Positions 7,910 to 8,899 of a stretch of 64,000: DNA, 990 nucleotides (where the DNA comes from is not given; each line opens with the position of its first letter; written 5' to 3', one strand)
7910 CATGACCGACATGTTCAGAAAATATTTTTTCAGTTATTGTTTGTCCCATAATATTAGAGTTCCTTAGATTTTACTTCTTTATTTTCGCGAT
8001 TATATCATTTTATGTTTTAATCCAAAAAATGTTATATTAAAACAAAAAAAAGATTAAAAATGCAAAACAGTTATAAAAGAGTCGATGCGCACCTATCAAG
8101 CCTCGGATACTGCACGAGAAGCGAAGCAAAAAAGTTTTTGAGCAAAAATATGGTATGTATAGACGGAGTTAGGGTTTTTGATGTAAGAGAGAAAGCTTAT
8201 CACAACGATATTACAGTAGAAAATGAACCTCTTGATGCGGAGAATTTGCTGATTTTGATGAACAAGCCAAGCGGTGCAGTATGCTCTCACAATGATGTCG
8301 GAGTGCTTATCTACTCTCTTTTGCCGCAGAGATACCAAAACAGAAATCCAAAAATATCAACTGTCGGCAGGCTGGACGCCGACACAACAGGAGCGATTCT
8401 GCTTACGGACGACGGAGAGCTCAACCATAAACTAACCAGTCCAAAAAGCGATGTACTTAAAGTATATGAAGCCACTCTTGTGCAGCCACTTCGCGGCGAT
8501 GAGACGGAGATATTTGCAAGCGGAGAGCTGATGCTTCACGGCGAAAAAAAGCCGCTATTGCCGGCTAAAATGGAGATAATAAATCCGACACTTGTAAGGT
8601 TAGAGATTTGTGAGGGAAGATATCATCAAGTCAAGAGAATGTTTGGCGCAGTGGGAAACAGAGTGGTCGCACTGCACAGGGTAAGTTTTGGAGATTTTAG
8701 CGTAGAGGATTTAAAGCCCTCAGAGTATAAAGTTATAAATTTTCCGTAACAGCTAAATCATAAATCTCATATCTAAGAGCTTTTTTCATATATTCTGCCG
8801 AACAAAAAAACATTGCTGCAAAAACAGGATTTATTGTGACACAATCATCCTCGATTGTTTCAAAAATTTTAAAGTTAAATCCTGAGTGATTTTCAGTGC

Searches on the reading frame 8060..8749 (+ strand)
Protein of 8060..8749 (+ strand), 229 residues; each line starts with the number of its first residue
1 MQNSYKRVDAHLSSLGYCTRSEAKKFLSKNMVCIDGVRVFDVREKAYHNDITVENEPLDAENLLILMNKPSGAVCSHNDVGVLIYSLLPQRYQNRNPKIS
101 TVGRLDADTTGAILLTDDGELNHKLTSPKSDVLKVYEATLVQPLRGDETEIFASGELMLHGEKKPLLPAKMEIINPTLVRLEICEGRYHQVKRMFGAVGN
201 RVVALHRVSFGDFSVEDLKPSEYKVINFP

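Call 59: search_protein_families(library=pfam, proteins=[window:8060-8749:+], max_evalue=0.001)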
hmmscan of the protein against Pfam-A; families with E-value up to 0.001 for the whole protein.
window:8060-8749:+ (229 aa): 1 family
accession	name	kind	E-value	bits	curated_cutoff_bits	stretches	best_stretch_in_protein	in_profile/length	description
PF00849.27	PseudoU_synth_2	-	3.5e-18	66.7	26.8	1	64-195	2-150/152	RNA pseudouridylate synthase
